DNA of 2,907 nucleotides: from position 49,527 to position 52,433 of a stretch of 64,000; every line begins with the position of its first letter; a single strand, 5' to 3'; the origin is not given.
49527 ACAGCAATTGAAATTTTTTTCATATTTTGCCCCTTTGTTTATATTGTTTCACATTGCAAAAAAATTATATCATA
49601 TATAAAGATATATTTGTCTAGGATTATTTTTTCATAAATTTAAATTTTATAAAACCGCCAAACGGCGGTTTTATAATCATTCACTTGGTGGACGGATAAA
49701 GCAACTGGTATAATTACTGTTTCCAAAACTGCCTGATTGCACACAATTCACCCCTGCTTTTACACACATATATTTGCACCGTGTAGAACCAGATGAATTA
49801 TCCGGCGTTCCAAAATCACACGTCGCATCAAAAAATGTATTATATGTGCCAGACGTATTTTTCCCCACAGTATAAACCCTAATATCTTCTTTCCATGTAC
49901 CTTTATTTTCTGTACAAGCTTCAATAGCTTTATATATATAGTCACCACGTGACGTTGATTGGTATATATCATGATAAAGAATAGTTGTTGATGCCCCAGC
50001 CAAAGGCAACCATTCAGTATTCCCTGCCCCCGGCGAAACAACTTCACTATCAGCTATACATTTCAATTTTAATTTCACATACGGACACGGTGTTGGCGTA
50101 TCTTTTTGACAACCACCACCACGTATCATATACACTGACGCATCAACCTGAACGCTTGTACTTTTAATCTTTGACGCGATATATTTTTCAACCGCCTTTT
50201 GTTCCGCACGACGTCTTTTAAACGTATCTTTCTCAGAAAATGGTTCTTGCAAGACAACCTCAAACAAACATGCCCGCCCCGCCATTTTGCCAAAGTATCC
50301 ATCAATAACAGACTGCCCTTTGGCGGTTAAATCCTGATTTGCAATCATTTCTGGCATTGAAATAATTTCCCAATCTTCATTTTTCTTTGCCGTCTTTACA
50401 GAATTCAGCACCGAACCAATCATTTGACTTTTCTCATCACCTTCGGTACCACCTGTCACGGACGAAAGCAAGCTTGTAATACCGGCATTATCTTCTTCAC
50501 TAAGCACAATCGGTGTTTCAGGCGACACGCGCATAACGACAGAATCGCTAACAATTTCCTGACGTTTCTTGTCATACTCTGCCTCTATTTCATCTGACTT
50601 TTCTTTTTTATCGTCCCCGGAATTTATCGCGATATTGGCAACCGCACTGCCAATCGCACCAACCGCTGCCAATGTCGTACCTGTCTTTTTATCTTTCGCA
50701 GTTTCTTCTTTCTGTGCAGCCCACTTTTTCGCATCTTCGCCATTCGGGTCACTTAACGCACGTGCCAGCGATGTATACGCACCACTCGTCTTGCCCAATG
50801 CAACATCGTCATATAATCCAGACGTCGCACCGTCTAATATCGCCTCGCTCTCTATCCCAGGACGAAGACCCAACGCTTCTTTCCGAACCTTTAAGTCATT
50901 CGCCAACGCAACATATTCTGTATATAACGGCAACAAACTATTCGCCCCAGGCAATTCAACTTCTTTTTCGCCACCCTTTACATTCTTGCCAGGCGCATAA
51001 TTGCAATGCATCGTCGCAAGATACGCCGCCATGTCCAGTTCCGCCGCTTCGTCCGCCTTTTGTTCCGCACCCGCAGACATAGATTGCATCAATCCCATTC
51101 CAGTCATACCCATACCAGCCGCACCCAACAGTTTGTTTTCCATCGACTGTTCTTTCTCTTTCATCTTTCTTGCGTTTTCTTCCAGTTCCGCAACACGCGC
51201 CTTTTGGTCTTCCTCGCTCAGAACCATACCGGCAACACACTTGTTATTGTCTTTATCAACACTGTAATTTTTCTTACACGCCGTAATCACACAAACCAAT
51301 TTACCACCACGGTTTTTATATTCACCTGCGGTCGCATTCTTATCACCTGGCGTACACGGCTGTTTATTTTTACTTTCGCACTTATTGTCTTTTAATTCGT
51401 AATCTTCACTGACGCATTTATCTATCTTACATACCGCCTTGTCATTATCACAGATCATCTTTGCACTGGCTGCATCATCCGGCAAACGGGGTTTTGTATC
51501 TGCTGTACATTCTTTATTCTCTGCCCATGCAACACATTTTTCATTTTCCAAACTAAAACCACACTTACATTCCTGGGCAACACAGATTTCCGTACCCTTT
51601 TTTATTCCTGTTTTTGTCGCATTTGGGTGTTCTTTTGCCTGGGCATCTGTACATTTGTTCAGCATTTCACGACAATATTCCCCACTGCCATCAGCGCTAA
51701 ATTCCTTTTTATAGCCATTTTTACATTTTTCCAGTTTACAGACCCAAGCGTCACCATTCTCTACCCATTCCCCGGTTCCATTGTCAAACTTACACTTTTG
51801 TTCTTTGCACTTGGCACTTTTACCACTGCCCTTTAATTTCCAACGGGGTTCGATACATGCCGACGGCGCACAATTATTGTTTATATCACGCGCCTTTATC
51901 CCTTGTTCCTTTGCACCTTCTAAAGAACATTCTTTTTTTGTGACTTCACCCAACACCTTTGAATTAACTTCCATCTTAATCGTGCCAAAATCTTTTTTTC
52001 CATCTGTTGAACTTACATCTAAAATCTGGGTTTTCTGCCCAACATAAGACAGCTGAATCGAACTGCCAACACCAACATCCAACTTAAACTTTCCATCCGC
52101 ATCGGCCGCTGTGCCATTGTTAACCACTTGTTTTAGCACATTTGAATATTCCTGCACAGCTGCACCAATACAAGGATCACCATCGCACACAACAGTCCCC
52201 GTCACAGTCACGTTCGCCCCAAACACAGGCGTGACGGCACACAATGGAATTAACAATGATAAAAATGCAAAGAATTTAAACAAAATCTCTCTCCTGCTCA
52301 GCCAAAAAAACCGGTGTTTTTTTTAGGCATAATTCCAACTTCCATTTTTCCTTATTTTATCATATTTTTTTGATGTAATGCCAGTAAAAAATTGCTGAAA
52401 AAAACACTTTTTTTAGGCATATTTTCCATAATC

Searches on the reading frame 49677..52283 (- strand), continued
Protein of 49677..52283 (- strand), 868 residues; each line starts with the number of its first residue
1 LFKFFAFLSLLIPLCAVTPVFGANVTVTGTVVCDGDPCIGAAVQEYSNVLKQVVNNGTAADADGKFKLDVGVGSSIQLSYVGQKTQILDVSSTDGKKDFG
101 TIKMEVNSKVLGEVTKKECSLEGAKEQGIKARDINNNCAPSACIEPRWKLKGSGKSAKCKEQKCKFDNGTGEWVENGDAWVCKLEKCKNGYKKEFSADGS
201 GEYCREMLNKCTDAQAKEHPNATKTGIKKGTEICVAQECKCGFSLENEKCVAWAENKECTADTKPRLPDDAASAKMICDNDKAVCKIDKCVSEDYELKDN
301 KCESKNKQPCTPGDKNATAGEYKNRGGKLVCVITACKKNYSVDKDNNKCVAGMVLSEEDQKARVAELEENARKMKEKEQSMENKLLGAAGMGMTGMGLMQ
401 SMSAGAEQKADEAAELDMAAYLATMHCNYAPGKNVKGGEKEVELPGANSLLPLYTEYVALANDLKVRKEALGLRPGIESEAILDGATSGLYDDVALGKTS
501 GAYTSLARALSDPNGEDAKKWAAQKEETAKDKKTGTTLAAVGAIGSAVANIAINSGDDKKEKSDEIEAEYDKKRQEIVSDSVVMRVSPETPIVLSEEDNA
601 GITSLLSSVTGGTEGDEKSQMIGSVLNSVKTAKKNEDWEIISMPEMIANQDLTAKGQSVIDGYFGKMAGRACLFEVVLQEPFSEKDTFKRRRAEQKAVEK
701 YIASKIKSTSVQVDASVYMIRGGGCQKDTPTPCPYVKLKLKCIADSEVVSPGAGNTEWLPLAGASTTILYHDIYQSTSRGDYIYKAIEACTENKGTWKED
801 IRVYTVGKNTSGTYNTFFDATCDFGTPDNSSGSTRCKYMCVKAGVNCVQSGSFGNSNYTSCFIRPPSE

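Call 12: search_protein_families(library=pfam, proteins=[P0002, P0003, P0005, P0009, P0048, P0054, P0087, P0032], max_evalue=0.01)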
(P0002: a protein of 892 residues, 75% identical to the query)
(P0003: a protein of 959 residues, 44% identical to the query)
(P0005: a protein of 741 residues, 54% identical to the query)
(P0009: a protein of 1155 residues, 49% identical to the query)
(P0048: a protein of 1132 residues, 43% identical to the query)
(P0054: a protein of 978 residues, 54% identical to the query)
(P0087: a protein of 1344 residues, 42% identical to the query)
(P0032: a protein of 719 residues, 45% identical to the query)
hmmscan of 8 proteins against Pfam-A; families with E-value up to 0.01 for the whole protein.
P0002 (892 aa): 1 family
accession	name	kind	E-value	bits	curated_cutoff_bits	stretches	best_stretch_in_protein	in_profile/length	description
PF00691.25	OmpA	-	9.8e-14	51.9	27.2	1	647-726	2-83/98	OmpA family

P0003 (959 aa): 3 families
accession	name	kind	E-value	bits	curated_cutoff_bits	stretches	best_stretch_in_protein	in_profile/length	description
PF13715.12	CarbopepD_reg_2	-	3.3e-15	56.3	32.2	1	136-216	1-88/88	CarboxypepD_reg-like domain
PF13620.12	CarboxypepD_reg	-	6.6e-11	42.8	32.3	1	135-195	1-66/82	Carboxypeptidase regulatory-like domain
PF15976.11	CooC_C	-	0.0021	18.5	29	0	123-187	6-68/93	CS1-pili formation C-terminal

P0005 (741 aa): 4 families
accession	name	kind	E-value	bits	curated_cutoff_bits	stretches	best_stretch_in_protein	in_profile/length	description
PF13715.12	CarbopepD_reg_2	-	1e-19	70.8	32.2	1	111-190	1-88/88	CarboxypepD_reg-like domain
PF13620.12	CarboxypepD_reg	-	2.9e-14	53.6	32.3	1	110-169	1-65/82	Carboxypeptidase regulatory-like domain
PF21671.2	CPL1-like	-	3.4e-07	30.7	27.4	1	349-373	36-60/60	Protein CPL1-like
PF15976.11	CooC_C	-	0.0055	17.1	29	0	103-161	11-67/93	CS1-pili formation C-terminal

P0009 (1155 aa): 5 families
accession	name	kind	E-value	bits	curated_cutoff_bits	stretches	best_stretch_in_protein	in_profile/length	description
PF00691.25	OmpA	-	1.9e-14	54.2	27.2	1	998-1081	1-81/98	OmpA family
PF13715.12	CarbopepD_reg_2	-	4.8e-13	49.4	32.2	1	182-260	3-88/88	CarboxypepD_reg-like domain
PF13620.12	CarboxypepD_reg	-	4.5e-07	30.6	32.3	1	186-239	8-65/82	Carboxypeptidase regulatory-like domain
PF12662.13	cEGF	-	0.0011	19.3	26.6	1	941-957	4-20/24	Complement Clr-like EGF-like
PF21671.2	CPL1-like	-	0.0025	18.3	27.4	2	468-496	32-60/60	Protein CPL1-like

P0048 (1132 aa): 5 families
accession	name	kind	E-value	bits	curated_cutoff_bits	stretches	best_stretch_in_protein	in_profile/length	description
PF00691.25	OmpA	-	5.4e-13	49.6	27.2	1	988-1084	1-88/98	OmpA family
PF13620.12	CarboxypepD_reg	-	9.7e-09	35.9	32.3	1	220-287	1-71/82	Carboxypeptidase regulatory-like domain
PF12662.13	cEGF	-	2e-08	34.4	26.6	0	522-536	6-20/24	Complement Clr-like EGF-like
PF13715.12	CarbopepD_reg_2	-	0.0016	18.9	32.2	0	221-298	1-80/88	CarboxypepD_reg-like domain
PF21671.2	CPL1-like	-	0.0036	17.8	27.4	1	604-628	36-60/60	Protein CPL1-like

P0054 (978 aa): 4 families
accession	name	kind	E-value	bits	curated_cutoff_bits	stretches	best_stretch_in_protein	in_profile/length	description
PF13715.12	CarbopepD_reg_2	-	2.8e-16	59.8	32.2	1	26-109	1-88/88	CarboxypepD_reg-like domain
PF00691.25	OmpA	-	2.7e-09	37.7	27.2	1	854-946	2-83/98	OmpA family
PF13620.12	CarboxypepD_reg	-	7.8e-08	33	32.3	1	25-86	1-64/82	Carboxypeptidase regulatory-like domain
PF21671.2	CPL1-like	-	0.0029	18.1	27.4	1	367-394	34-59/60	Protein CPL1-like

P0087 (1344 aa): 4 families
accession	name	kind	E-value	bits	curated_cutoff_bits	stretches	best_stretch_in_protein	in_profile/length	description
PF00691.25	OmpA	-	5.3e-10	40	27.2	1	1170-1237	1-67/98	OmpA family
PF21671.2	CPL1-like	-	5.9e-08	33.1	27.4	0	552-573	39-60/60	Protein CPL1-like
PF13715.12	CarbopepD_reg_2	-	5.2e-06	26.8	32.2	1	22-107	1-88/88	CarboxypepD_reg-like domain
PF13620.12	CarboxypepD_reg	-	0.00089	20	32.3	1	22-79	2-62/82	Carboxypeptidase regulatory-like domain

P0032 (719 aa): 0 families

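Call 46: search_protein_families(library=ncbifam, proteins=[window:49677-52283:-, P0009, P0054], max_evalue=0.1)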
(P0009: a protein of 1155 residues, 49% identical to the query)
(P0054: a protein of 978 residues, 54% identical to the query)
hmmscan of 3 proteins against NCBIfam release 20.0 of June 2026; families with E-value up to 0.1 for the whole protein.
window:49677-52283:- (868 aa): 1 family
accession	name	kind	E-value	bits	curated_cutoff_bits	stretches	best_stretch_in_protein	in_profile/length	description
TIGR04056.1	OMP_RagA_SusC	subfamily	3.4e-10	38.9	368.25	1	26-115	2-82/981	SusC/RagA family TonB-linked outer membrane protein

P0009 (1155 aa): 27 families (the best 25 are shown)
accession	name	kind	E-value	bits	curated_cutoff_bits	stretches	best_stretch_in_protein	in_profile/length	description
TIGR04056.1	OMP_RagA_SusC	subfamily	1.2e-19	70.3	368.25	1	185-268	8-91/981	SusC/RagA family TonB-linked outer membrane protein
NF053611.1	YiaD_Gzip_OmpA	equivalog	7.6e-19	68.2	175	1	983-1081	90-183/206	YiaD family glycine zipper/OmpA-like lipoprotein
NF053612.1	anchor_PA1041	equivalog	4.6e-16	59.5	250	1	955-1082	89-213/236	PA1041 family peptidoglycan-binding anchor lipoprotein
NF008071.1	PRK10808.1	equivalog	1.2e-15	57.8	277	1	975-1087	213-320/358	porin OmpA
NF045787.1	OmpABordt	equivalog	1.8e-13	50.6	200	1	975-1081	65-166/194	outer membrane protein OmpA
NF053613.1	OMP_toxin_LptF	equivalog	1.7e-12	47.6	400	1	995-1081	141-222/256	lipotoxin F family OmpA-related lipoprotein LptF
TIGR03789.1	pdsO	hypoth_equivalog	9e-11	41.9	152.2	1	999-1082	143-221/243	sortase-associated OmpA-like protein PdsO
NF053585.1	OMP_LP_YfiB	equivalog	3.7e-10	39.9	128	1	996-1081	57-137/163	outer membrane lipoprotein YfiB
TIGR03350.1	type_VI_ompA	equivalog_domain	3.8e-09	36.6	139.8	1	983-1081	18-114/137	type VI secretion system protein TssL, long form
TIGR02802.1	Pal_lipo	equivalog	1.5e-08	34.6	125.35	1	998-1067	3-70/104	peptidoglycan-associated lipoprotein Pal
NF052230.1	T9SS_PorE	exception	2.9e-08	32.5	600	1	998-1081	518-596/648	PorE family type IX secretion system protein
NF007804.1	PRK10510.1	equivalog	5.1e-08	32.5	307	1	987-1081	104-193/219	OmpA family lipoprotein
NF045788.1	Omp38Acinit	equivalog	6.3e-08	32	500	1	971-1079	217-321/354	outer membrane protein Omp38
NF047726.1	AutTranAdhPGAsTpgA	equivalog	6.4e-08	32.1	350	1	1014-1081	175-240/268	trimeric autotransporter adhesin/peptidogylcan-associated protein TpgA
NF038224.1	OmpA_like_CmpA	equivalog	1.3e-07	31.4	300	1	990-1067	105-180/233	C-OmpA-like family protein CmpA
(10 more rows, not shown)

P0054 (978 aa): 18 families
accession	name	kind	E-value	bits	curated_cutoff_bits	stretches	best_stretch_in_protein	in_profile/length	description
TIGR04056.1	OMP_RagA_SusC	subfamily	2.6e-23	82.3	368.25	1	24-109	1-83/981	SusC/RagA family TonB-linked outer membrane protein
NF053611.1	YiaD_Gzip_OmpA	equivalog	5.3e-09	36.1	175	1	817-946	71-185/206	YiaD family glycine zipper/OmpA-like lipoprotein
NF006548.1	PRK09041.1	equivalog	7.3e-07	28.6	277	1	863-926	171-235/287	flagellar motor protein MotB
TIGR03350.1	type_VI_ompA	equivalog_domain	1.7e-06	28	139.8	1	863-946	35-116/137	type VI secretion system protein TssL, long form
NF053585.1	OMP_LP_YfiB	equivalog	1.6e-05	24.8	128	1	845-946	51-139/163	outer membrane lipoprotein YfiB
NF006542.0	PRK09039.1-1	equivalog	1.9e-05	23.9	388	1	848-945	505-602/627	peptidoglycan -binding protein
NF006541.1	PRK09038.1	equivalog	4.4e-05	23.2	283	1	826-950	121-231/253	flagellar motor protein MotD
NF006543.0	PRK09039.1-2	equivalog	5.6e-05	23.1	305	1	850-944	232-324/350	peptidoglycan -binding protein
NF005445.0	PRK07034.1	equivalog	0.0019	16.9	703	1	846-927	389-465/536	hypothetical protein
NF006285.1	PRK08457.1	equivalog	0.0024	17.7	250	1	840-946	112-211/253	flagellar motor protein MotB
NF005273.1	PRK06778.1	equivalog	0.0026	17.2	383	1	868-926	171-229/297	putative lateral flagellar export/assembly protein LafU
NF045788.1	Omp38Acinit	equivalog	0.003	16.7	500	1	846-934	237-313/354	outer membrane protein Omp38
NF006508.0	PRK08944.1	subfamily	0.0045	16.3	259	1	875-944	196-264/304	MotB family protein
TIGR03789.1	pdsO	hypoth_equivalog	0.015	14.9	152.2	1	817-949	110-225/243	sortase-associated OmpA-like protein PdsO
NF006545.0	PRK09039.1-4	equivalog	0.023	14.3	372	1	849-945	223-317/342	peptidoglycan -binding protein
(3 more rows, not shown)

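Call 50: find_encoding_contigs(protein=window:49677-52283:-, flank=3000, max_places=3)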
Protein window:49677-52283:- (868 aa): no gene with exactly this product is on record in the collection.

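Call 51: find_encoding_contigs(protein=P0001, flank=3000, max_places=3)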
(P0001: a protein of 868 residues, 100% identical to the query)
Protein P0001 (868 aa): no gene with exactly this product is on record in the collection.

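Call 70: find_encoding_contigs(protein=P0002, flank=6000, max_places=3)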
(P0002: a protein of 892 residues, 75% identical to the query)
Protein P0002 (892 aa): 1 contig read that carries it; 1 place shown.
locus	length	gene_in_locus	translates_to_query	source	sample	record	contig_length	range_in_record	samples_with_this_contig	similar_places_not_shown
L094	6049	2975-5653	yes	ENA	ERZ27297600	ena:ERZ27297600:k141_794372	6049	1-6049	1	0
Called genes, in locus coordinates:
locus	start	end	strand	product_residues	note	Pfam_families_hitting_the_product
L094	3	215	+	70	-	?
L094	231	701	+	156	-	PF05443:ROS_MUCR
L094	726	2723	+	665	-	PF02130:YbeY, PF20154:LNT_N, PF00795:CN_hydrolase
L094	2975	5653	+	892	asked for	PF00691:OmpA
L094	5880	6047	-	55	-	?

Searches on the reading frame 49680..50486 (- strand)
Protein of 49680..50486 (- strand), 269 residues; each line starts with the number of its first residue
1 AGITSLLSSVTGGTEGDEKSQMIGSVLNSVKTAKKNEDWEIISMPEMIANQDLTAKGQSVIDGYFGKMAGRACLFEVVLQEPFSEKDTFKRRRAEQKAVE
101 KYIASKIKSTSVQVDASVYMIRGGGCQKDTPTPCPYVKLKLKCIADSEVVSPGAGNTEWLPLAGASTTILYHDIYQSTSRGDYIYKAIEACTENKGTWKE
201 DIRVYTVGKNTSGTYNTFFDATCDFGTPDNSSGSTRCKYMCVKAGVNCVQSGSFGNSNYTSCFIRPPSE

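Call 38: predict_structure(alignment_id=A2)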
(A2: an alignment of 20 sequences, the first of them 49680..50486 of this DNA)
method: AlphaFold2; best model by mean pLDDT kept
length: 269 residues; sequences in the alignment: 20
mean_pLDDT: 73.5   pTM: 0.69
mean pLDDT of the five models: 73.5, 68.7, 66.6, 66.3, 66.1
residues with pLDDT >= 90: 56; 70-90: 103; 50-70: 78; < 50: 32
segments of 3 or more residues with pLDDT < 50: 31-36, 166-174, 206-214
pLDDT, mean of each block of 10 residues (from residue 1): 55 55 53 60 92 96 93 86 72 89 91 85 66 84 76 59 51 53 87 90 55 56 83 80 86 59 74
secondary structure, 60 per line:
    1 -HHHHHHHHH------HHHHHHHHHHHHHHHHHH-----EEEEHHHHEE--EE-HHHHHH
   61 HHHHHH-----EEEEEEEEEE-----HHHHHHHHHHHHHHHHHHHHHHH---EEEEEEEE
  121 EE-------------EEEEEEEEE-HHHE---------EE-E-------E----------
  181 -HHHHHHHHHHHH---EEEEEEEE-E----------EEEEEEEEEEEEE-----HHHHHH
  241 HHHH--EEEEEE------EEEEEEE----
elements in order: H2-10 H17-34 E40-43 H44-47 H55-66 E72-81 H87-109 E113-122 E136-144 H182-193 E197-204 E217-229 H235-244 E247-252 E259-265

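Call 40: fold_search(model_id=the predicted structure, library=pdb)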
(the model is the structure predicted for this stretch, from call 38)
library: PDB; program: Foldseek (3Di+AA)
matches with E <= 10: 600; with E <= 0.001: 0
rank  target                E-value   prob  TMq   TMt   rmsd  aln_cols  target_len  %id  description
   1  5hy2_A                3.7e-03  0.47  0.19  0.17  13.7       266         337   12  Structure-function analysis of functionally diverse members of the cyclic amide hydrolase family of Toblerone fold enz (released 2017-02-01)
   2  3vti_C                4.1e-03  0.35  0.21  0.19  19.2       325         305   10  Crystal structure of HypE-HypF complex (released 2012-07-04)
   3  7mud_AK               6.3e-03  0.99  0.27  0.43   8.2       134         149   14  Legionella pneumophila Dot/Icm T4SS OMC (released 2021-10-06)
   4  5nhx                  9.1e-03  1.00  0.29  0.53   5.2       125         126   12  Periplasmic domain of Outer Membrane Protein A from Klebsiella pneumoniae (released 2018-05-16)
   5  5hy4_H                9.1e-03  0.66  0.21  0.18  10.7       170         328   13  Structure-function analysis of functionally diverse members of the cyclic amide hydrolase family of Toblerone fold enz (released 2017-02-01)
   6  6aeo_A                9.6e-03  0.96  0.28  0.16  14.9       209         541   12  TssL periplasmic domain (released 2019-06-12)
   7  5hy2_B                1.3e-02  0.77  0.20  0.17   8.8       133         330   13  Structure-function analysis of functionally diverse members of the cyclic amide hydrolase family of Toblerone fold enz (released 2017-02-01)
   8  6qvp_E                1.5e-02  0.99  0.26  0.53   4.1       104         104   12  Crystal structure of the peptidoglycan-binding domain of SiiA from Salmonella enterica (released 2019-08-28)
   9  5hy0_B                1.5e-02  0.57  0.22  0.17  10.6       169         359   14  orotic acid hydrolase (released 2017-02-01)
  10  6qvp_B                1.9e-02  0.91  0.22  0.48   7.5       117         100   12  Crystal structure of the peptidoglycan-binding domain of SiiA from Salmonella enterica (released 2019-08-28)
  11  3td5_A                2.0e-02  0.99  0.28  0.55   4.4       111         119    5  Crystal structure of OmpA-like domain from Acinetobacter baumannii in complex with L-Ala-gamma-D-Glu-m-DAP-D-Ala-D-Ala (released 2011-10-26)
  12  4rha_B                2.1e-02  0.99  0.28  0.52   4.5       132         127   11  Structure of the C-terminal domain of outer-membrane protein OmpA from Salmonella enterica subsp. enterica serovar Typ (released 2014-10-29)
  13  6jfw_A                2.1e-02  0.99  0.30  0.52   7.5       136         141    8  Crystal structure of PA0833 periplasmic domain from Pseudomonas aeruginosa reveals an unexpected enlarged peptidoglyca (released 2019-03-20)
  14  4rha_A                2.4e-02  0.99  0.29  0.52   5.2       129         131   14  Structure of the C-terminal domain of outer-membrane protein OmpA from Salmonella enterica subsp. enterica serovar Typ (released 2014-10-29)
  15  9ljk_A                3.2e-02  0.96  0.29  0.45  10.4       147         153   12  Structure of the periplasmic domain of MotS from Bacillus subtilis (released 2025-02-26)
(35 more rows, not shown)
